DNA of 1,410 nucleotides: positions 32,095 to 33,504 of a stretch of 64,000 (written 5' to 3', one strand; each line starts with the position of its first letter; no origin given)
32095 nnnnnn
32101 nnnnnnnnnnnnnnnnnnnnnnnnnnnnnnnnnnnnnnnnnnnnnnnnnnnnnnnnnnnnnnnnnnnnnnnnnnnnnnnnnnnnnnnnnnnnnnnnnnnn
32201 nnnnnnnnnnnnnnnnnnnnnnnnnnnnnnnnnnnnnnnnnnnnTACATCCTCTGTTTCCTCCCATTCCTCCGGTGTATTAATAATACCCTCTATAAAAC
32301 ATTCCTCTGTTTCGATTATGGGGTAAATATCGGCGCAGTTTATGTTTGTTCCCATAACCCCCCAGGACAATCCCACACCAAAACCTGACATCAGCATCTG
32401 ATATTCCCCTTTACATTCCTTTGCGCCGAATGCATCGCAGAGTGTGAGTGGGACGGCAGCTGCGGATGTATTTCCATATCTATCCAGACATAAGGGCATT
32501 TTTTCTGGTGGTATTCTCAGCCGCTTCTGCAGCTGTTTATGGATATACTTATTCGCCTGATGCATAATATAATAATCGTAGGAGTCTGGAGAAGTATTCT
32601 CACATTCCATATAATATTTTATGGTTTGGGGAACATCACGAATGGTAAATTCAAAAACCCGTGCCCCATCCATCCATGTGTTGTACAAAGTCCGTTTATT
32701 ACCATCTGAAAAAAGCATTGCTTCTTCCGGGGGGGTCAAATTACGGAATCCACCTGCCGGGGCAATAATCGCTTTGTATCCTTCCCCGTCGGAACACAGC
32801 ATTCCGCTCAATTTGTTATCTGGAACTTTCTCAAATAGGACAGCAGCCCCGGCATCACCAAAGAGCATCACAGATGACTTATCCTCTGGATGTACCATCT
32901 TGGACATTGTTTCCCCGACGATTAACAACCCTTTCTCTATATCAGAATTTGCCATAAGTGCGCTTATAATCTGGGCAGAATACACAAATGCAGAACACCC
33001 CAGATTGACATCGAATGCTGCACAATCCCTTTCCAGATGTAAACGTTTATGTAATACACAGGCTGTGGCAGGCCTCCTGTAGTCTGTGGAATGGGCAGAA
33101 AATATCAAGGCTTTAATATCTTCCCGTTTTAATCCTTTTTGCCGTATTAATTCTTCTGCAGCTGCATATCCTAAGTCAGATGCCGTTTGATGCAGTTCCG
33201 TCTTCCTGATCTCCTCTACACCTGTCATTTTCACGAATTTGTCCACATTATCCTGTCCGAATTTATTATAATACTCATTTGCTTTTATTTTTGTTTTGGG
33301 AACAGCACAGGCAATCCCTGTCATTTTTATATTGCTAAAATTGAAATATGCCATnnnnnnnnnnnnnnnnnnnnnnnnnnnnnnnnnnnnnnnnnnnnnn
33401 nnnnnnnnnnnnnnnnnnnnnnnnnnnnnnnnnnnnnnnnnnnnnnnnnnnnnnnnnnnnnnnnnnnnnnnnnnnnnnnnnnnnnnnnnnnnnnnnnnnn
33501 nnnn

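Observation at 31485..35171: Dedicated ACP / KAS-III / ketoreductase / GNAT cassette fused to a GtrB-like Und-P sugar synthase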

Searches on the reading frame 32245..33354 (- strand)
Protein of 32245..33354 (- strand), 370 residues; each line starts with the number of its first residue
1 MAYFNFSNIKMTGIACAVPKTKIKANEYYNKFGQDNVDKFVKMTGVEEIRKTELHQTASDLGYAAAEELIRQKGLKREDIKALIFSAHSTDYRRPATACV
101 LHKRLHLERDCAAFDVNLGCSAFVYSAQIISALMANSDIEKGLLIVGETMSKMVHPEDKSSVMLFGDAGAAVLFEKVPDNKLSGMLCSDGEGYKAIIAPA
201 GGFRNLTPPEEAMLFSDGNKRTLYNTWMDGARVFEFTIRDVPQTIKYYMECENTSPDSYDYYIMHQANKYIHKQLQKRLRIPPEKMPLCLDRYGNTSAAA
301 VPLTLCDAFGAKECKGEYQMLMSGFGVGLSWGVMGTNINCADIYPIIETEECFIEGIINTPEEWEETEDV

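Call 3: search_protein_families(library=pfam, proteins=[window:32245-33354:-], max_evalue=0.01)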
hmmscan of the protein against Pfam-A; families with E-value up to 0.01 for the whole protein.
window:32245-33354:- (370 aa): 5 families
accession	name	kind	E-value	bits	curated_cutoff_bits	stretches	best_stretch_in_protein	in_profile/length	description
PF08541.16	ACP_syn_III_C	-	3.3e-25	88.5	26.6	1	252-334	4-86/90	3-Oxoacyl-[acyl-carrier-protein (ACP)] synthase III C terminal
PF08545.16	ACP_syn_III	-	6.6e-18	64.8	24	1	114-180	1-67/80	3-Oxoacyl-[acyl-carrier-protein (ACP)] synthase III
PF08392.18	FAE1_CUT1_RppA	-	3.6e-06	26.9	27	1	55-177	80-206/290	FAE1/Type III polyketide synthase-like protein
PF00108.29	Thiolase_N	-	0.00047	20.1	26.4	1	43-159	8-124/260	Thiolase, N-terminal domain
PF00195.25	Chal_sti_synt_N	-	0.00079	19.4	27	1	43-173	84-220/225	Chalcone and stilbene synthases, N-terminal domain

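Call 4: search_protein_families(library=ncbifam, proteins=[window:32245-33354:-], max_evalue=0.01)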
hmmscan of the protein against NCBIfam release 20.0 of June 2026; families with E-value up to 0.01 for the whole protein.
window:32245-33354:- (370 aa): 14 families
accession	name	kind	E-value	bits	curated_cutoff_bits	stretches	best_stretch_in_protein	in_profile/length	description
NF006829.0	PRK09352.1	subfamily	9.1e-66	222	249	1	8-334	4-317/322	beta-ketoacyl-ACP synthase 3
NF009519.0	PRK12880.1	equivalog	4.4e-57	194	436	1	5-338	4-338/353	beta-ketoacyl-ACP synthase III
TIGR00747.1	fabH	subfamily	2.2e-56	191.3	292.1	1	9-333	3-317/322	beta-ketoacyl-ACP synthase III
NF004623.0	PRK05963.1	equivalog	3.3e-41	141.6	437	1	9-334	6-324/328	beta-ketoacyl-ACP synthase III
NF005541.0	PRK07204.1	equivalog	2.3e-35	122.6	402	1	8-333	4-324/329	beta-ketoacyl-ACP synthase III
NF006720.0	PRK09258.1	equivalog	1.8e-32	113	285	2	37-154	40-157/338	3-oxoacyl-ACP synthase III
NF005703.0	PRK07515.1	equivalog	3.8e-24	85.2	304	1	43-333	81-367/373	beta-ketoacyl-ACP synthase III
NF003274.0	PRK04262.1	equivalog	6.8e-24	84.5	244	2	12-159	6-150/347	hydroxymethylglutaryl-CoA synthase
NF005308.0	PRK06840.1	equivalog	4.5e-21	75.2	315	1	7-332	3-329/339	3-oxoacyl-ACP synthase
TIGR00748.1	HMG_CoA_syn_Arc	equivalog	9e-14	51.5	353.35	2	12-150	5-142/345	hydroxymethylglutaryl-CoA synthase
NF005293.2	PRK06816.1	subfamily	1.8e-06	27.3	450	1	243-322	276-360/378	StlD/DarB family beta-ketosynthase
TIGR01835.1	HMG-CoA-S_prok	equivalog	2.6e-06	26.5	360.35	1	14-147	6-136/382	hydroxymethylglutaryl-CoA synthase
NF042429.2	DHPHCoAsyn_DpgA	equivalog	7.4e-06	25.1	425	1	55-177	67-193/350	3,5-dihydroxyphenylacetyl-CoA synthase DpgA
NF053539.1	resorcinol_DarB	exception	0.00018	20.8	550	0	243-321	275-358/377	dialkylresorcinol biosynthesis protein DarB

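Call 20: search_solved_structures(query=window:32245-33354:-, max_evalue=1e-10, show_alignments=3)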
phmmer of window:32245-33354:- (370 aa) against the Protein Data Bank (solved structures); distinct sequences matched with E-value up to 1e-10: 55.
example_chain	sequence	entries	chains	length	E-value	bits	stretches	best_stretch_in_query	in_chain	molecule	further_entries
4efi_A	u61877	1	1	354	1.7e-58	201.6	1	9-349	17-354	3-oxoacyl-(Acyl-carrier protein) synthase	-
3gwa_A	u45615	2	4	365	5.4e-47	163.7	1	36-332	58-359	3-oxoacyl-(Acyl-carrier-protein) synthase III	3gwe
3il5_A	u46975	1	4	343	4.1e-41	144.3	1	34-334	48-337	3-oxoacyl-[acyl-carrier-protein] synthase 3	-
3il6_A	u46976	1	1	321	1.6e-40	142.4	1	42-333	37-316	3-oxoacyl-[acyl-carrier-protein] synthase 3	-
3il4_A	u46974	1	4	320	2.1e-40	142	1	34-333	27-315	3-oxoacyl-[acyl-carrier-protein] synthase 3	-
5bqs_A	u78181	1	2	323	9.3e-39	136.6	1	14-334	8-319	3-oxoacyl-[acyl-carrier-protein] synthase 3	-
1zow_A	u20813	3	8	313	7.7e-38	133.6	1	8-334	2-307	3-oxoacyl-[acyl-carrier-protein] synthase III | 3-oxoacyl-[acyl-carrier-protein] synthase 3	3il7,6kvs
8vd9_A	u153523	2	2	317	3.3e-35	124.9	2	225-334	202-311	Beta-ketoacyl-[acyl-carrier-protein] synthase III 1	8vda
4ylt_A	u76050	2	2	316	9.4e-35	123.4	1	18-332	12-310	3-oxoacyl-[acyl-carrier-protein] synthase 3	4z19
1ub7_A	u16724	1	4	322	2.4e-34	122.1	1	18-333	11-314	3-oxoacyl-[acyl-carrier protein] synthase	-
2ebd_A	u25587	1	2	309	4.6e-34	121.1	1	13-334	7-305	3-oxoacyl-[acyl-carrier-protein] synthase 3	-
4nhd_A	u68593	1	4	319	2.6e-33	118.7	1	11-332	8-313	3-oxoacyl-[acyl-carrier-protein] synthase 3 protein 1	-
4dfe_A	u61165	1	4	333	1.3e-32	116.3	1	36-333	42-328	3-oxoacyl-[acyl-carrier-protein] synthase 3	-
8vdb_A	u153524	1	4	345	8e-32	113.8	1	6-331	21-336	Beta-ketoacyl-[acyl-carrier-protein] synthase III 2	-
1ebl_A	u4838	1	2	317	9.5e-32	113.5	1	13-332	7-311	BETA-KETOACYL-ACP SYNTHASE III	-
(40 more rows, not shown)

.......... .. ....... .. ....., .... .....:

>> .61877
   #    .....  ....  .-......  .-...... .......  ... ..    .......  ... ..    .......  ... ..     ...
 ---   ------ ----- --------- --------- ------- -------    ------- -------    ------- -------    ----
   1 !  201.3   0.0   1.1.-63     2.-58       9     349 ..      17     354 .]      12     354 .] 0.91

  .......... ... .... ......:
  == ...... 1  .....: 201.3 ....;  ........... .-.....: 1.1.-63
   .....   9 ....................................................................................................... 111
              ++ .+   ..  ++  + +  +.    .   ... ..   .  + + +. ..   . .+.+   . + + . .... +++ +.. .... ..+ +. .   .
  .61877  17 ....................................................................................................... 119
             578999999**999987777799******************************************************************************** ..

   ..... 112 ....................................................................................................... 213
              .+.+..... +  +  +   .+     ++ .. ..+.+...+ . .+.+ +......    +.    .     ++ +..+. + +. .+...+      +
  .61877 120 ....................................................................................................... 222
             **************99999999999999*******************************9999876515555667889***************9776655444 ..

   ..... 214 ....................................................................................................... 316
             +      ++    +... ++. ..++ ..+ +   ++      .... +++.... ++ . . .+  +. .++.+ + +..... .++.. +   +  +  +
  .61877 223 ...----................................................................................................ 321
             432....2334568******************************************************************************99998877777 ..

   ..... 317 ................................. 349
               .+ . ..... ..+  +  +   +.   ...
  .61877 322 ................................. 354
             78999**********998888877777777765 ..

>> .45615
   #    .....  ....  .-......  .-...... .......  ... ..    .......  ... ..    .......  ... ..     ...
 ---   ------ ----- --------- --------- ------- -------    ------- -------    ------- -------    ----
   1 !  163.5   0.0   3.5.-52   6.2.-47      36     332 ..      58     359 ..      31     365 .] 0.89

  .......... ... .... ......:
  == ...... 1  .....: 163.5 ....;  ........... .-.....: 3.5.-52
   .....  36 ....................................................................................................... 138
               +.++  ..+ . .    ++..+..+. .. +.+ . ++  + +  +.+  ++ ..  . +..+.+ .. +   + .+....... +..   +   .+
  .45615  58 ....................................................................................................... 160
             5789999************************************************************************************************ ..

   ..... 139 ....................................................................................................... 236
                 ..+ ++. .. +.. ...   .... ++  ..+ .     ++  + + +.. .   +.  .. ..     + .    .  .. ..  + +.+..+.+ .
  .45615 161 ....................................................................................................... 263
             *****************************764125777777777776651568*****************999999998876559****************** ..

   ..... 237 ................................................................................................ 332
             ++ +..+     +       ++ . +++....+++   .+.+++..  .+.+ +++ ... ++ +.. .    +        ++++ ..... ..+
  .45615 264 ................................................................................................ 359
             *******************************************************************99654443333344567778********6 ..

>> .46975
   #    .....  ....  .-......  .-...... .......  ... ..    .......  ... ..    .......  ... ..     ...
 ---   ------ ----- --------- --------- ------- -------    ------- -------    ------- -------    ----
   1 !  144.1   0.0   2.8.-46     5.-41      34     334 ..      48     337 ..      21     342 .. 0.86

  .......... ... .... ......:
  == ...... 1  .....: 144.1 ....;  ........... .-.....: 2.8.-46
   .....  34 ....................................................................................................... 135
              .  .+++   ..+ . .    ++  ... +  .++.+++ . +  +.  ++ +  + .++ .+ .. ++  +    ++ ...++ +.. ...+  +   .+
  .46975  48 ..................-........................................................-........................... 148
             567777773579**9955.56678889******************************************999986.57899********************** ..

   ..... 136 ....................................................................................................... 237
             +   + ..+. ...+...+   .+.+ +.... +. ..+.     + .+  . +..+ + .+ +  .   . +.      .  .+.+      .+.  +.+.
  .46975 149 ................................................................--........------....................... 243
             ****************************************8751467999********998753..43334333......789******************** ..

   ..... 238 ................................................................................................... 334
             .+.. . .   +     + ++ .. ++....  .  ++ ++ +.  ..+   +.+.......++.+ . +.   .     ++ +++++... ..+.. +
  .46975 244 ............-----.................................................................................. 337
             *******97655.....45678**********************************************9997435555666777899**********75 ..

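Call 39: find_homologous_proteins(query=window:32245-33354:-, max_evalue=1e-20)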
Query window:32245-33354:- (370 aa): 4933 proteins with E <= 1e-20 among 7046 candidates; the best 120 are listed.
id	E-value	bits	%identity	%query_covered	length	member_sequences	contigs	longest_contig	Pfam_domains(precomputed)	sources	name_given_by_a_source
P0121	1.4e-227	773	89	100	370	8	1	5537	PF08545.17,PF08541.17,PF08392.19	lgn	-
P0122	1.6e-219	746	85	100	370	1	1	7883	PF08545.17,PF08541.17,PF08392.19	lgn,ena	-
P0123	4.8e-218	741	86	99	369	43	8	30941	PF08545.17,PF08541.17,PF08392.19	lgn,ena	-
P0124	1.7e-217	740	85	100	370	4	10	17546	PF08545.17,PF08541.17,PF08392.19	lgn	-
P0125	3.7e-213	725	83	100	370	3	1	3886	PF08545.17,PF08541.17,PF08392.19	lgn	-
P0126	7.5e-213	724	82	100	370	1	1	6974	PF08545.17,PF08541.17,PF08392.19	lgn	-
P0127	1.0e-212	724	84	99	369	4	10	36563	PF08545.17,PF08541.17,PF08392.19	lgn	-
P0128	9.2e-209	711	83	100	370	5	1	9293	PF08545.17,PF08541.17,PF08392.19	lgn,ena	-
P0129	7.2e-196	668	76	100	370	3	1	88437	PF08545.17,PF00108.30,PF08541.17,PF08392.19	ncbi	-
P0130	1.5e-192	657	78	99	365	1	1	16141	PF08545.17,PF08541.17,PF08392.19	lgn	-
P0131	2.1e-187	641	75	100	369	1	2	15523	PF08545.17,PF08541.17,PF08392.19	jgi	jgi:3-oxoacyl-[acyl-carrier-protein] synthase-3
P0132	5.4e-184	629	74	100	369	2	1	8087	PF08545.17,PF08541.17,PF08392.19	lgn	-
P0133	2.7e-183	627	74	99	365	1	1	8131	PF08545.17,PF08541.17,PF08392.19,PF00195.26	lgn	-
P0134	1.3e-181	621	73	100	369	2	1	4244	PF08545.17,PF08541.17,PF08392.19,PF00195.26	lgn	-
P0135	2.0e-180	618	73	99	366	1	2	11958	PF08545.17,PF08541.17,PF08392.19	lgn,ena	-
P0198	1.3e-140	487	59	99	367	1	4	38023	PF08545.17,PF00108.30,PF08541.17,PF08392.19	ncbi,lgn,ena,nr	ncbi:MAG: ketoacyl-ACP synthase III [Acidaminococcaceae bacterium]|nr:ketoacyl-ACP synthase III [Aci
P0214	5.7e-139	481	60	98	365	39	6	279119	PF08545.17,PF00108.30,PF08541.17,PF08392.19,PF00195.26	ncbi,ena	-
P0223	3.8e-138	478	58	98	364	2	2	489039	PF08545.17,PF08541.17,PF08392.19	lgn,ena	-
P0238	2.5e-137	476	59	99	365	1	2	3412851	PF08545.17,PF08541.17,PF08392.19,PF00195.26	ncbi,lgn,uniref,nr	ncbi:3-oxoacyl-ACP synthase III family protein [Pseudobutyrivibrio xylanivorans]|uniref:Ketoacyl-ACP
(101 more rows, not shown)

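Call 40: find_encoding_contigs(protein=P0238, flank=9000, max_places=1)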
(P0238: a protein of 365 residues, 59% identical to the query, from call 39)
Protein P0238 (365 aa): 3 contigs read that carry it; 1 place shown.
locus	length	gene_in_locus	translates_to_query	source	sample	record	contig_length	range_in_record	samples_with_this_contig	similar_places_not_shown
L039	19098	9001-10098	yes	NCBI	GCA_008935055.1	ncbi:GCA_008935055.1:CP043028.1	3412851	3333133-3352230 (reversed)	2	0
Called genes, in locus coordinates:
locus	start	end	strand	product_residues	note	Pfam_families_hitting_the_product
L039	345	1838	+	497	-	PF06782:UPF0236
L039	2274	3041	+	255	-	PF02357:NusG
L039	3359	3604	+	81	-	-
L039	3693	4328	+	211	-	PF02397:Bac_transf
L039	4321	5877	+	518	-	PF01039:Carboxyl_trans, PF03255:ACCA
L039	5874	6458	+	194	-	PF00132:Hexapep (faint), PF17836:PglD_N, PF25087:GMPPB_C (weak)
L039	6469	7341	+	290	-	PF00698:Acyl_transf_1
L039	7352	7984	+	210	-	PF17836:PglD_N, PF00132:Hexapep (faint), PF25087:GMPPB_C (faint)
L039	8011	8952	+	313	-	PF14397:ATPgrasp_ST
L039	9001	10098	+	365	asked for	PF08392:FAE1_CUT1_RppA, PF00195:Chal_sti_synt_N (weak), PF08545:ACP_syn_III, PF08541:ACP_syn_III_C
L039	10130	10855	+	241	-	PF00106:adh_short, PF08659:KR, PF13561:adh_short_C2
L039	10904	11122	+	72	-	-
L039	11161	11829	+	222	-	PF00753:Lactamase_B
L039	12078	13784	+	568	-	PF13477:Glyco_trans_4_2, PF13439:Glyco_transf_4, PF13579:Glyco_trans_4_4 (weak), PF20706:GT4-conflict (weak), PF00534:Glycos_transf_1, PF13692:Glyco_trans_1_4, PF00534:Glycos_transf_1, PF13692:Glyco_trans_1_4, +1 more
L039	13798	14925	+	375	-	PF13692:Glyco_trans_1_4, PF00534:Glycos_transf_1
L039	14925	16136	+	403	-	PF13439:Glyco_transf_4, PF00534:Glycos_transf_1, PF13692:Glyco_trans_1_4, PF20706:GT4-conflict (weak)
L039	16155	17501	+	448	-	-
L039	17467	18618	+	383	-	PF00534:Glycos_transf_1 (weak), PF13692:Glyco_trans_1_4 (weak)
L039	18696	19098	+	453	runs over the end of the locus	-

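Call 41: find_encoding_contigs(protein=P0198, flank=9000, max_places=1)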
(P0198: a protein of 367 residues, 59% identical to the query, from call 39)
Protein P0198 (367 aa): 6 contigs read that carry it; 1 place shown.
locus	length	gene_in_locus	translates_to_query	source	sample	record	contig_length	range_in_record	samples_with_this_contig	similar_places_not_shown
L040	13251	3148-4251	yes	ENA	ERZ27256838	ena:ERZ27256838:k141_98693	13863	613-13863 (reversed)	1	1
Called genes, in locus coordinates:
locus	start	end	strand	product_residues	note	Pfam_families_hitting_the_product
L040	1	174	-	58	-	?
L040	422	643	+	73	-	PF12841:YvrJ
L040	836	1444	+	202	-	PF02397:Bac_transf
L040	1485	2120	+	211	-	PF17836:PglD_N, PF25084:LbH_EIF2B (faint), PF25087:GMPPB_C (faint), PF00132:Hexapep (weak)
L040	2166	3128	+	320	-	PF14397:ATPgrasp_ST, PF14398:ATPgrasp_YheCD (faint)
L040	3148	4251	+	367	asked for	PF08392:FAE1_CUT1_RppA, PF00108:Thiolase_N (weak), PF08545:ACP_syn_III, PF08541:ACP_syn_III_C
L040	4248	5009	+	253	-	PF23441:SDR, PF00106:adh_short, PF08659:KR, PF13561:adh_short_C2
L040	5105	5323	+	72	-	PF00550:PP-binding (weak)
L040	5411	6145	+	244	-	PF00753:Lactamase_B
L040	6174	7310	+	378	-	PF14397:ATPgrasp_ST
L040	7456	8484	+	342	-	PF13641:Glyco_tranf_2_3, PF00535:Glycos_transf_2, PF10111:Glyco_tranf_2_2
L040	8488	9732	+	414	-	PF21360:PylC-like_N (weak), PF13535:ATP-grasp_4 (weak)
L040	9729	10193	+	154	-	PF13302:Acetyltransf_3, PF00583:Acetyltransf_1, PF13420:Acetyltransf_4 (weak), PF13673:Acetyltransf_10, PF13508:Acetyltransf_7, PF08445:FR47 (weak)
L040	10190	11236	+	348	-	PF04339:FemAB_like (weak), PF02388:FemAB (weak), PF13480:Acetyltransf_6, PF02388:FemAB (weak)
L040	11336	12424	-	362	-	PF04321:RmlD_sub_bind, PF01073:3Beta_HSD, PF01370:Epimerase, PF02719:Polysacc_synt_2, PF07993:NAD_binding_4 (faint), PF16363:GDP_Man_Dehyd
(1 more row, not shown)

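Call 42: find_encoding_contigs(protein=P0214, flank=9000, max_places=1)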
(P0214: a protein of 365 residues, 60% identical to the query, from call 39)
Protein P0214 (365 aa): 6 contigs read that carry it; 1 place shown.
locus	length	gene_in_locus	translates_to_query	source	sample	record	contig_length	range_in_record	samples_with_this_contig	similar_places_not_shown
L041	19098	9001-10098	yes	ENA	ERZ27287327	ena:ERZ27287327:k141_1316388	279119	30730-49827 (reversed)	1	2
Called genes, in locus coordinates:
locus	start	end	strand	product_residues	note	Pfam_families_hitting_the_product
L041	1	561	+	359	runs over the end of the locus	-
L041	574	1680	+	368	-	PF02350:Epimerase_2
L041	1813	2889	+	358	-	PF13439:Glyco_transf_4, PF00534:Glycos_transf_1, PF13692:Glyco_trans_1_4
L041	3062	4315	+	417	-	PF04932:Wzy_C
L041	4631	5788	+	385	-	PF03071:GNT-I (weak)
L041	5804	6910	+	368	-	PF07429:Glyco_transf_56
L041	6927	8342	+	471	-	PF01943:Polysacc_synt, PF13440:Polysacc_synt_3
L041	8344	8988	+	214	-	PF17836:PglD_N, PF25087:GMPPB_C (faint), PF00132:Hexapep (weak)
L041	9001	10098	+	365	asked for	PF00195:Chal_sti_synt_N (faint), PF08392:FAE1_CUT1_RppA, PF00108:Thiolase_N (weak), PF08545:ACP_syn_III, PF08541:ACP_syn_III_C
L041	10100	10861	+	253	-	PF00106:adh_short, PF08659:KR, PF13561:adh_short_C2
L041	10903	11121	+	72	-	PF00550:PP-binding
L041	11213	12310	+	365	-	PF01041:DegT_DnrJ_EryC1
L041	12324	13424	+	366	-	PF01757:Acyl_transf_3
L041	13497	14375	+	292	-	PF00483:NTP_transferase, PF12804:NTP_transf_3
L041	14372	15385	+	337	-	PF01073:3Beta_HSD, PF01370:Epimerase, PF02719:Polysacc_synt_2, PF04321:RmlD_sub_bind, PF07993:NAD_binding_4, PF16363:GDP_Man_Dehyd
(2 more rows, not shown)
